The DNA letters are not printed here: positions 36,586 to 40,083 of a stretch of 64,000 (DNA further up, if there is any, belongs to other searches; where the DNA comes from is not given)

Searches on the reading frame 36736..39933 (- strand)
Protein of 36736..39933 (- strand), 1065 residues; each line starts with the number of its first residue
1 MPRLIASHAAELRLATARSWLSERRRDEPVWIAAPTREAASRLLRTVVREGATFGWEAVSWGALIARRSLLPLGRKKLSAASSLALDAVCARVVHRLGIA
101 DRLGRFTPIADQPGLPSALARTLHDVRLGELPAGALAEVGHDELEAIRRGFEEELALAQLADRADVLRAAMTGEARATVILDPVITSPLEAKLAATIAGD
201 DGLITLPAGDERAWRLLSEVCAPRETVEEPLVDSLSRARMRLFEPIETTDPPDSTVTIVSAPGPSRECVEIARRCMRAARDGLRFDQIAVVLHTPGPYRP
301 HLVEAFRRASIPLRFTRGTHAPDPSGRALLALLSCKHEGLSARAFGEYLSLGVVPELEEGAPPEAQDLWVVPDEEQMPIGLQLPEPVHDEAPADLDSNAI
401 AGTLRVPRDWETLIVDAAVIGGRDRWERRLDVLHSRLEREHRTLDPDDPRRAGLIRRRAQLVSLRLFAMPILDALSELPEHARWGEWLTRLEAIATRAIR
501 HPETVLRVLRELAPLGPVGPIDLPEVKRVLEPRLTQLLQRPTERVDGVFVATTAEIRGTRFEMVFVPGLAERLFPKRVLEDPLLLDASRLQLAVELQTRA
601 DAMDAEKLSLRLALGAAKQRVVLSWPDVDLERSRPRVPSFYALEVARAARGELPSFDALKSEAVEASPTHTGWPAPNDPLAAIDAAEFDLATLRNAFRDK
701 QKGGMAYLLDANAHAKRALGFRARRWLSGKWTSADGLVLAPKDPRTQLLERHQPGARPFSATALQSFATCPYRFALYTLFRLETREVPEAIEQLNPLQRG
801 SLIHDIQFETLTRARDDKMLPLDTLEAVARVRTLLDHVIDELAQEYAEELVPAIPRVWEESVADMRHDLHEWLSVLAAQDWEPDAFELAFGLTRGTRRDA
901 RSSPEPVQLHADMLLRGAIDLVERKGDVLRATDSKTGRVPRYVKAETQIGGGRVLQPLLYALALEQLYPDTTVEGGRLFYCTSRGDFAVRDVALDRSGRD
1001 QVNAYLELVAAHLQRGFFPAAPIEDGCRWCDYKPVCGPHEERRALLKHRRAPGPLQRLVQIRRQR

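Call 6: search_protein_families(library=padloc, proteins=[window:36736-39933:-], max_evalue=0.1)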
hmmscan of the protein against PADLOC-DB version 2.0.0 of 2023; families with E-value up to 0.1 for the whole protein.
window:36736-39933:- (1065 aa): 10 families
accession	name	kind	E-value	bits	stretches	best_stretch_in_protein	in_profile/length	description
PDLC01250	Cas4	-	5.3e-09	34.6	1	911-1036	58-167/168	"CAS-I,CAS-II,CAS-III,CAS-IV,CAS-V,CAS-VI; acquisition_associated"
PDLC01447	Cas4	-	6.7e-08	31.2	1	914-1038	53-159/161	"CAS-I,CAS-II,CAS-III,CAS-IV,CAS-V,CAS-VI; acquisition_associated"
PDLC01747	Cas1g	-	3.9e-07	27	1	911-1048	59-188/523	-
PDLC02034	Cas4d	-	5.3e-07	27.5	1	912-1042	68-186/192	-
PDLC00943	Cas4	-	8e-07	27.2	1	906-1037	58-179/180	CRISPR-associated protein Cas4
PDLC01611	Cas4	-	1.2e-05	23.6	1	896-1036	38-156/158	"CAS-I,CAS-II,CAS-III,CAS-IV,CAS-V,CAS-VI; acquisition_associated"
PDLC00060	DruK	-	1.9e-05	22.2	1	910-1039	138-262/347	PD-(D/E)XK nuclease superfamily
PDLC02067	Cas1b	-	3.3e-05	20.9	1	913-1044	55-182/533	-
PDLC02087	Cas4b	-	0.0024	16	1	941-1036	95-188/189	-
PDLC00059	DruK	-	0.011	12.9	1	999-1039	197-237/326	PD-(D/E)XK nuclease superfamily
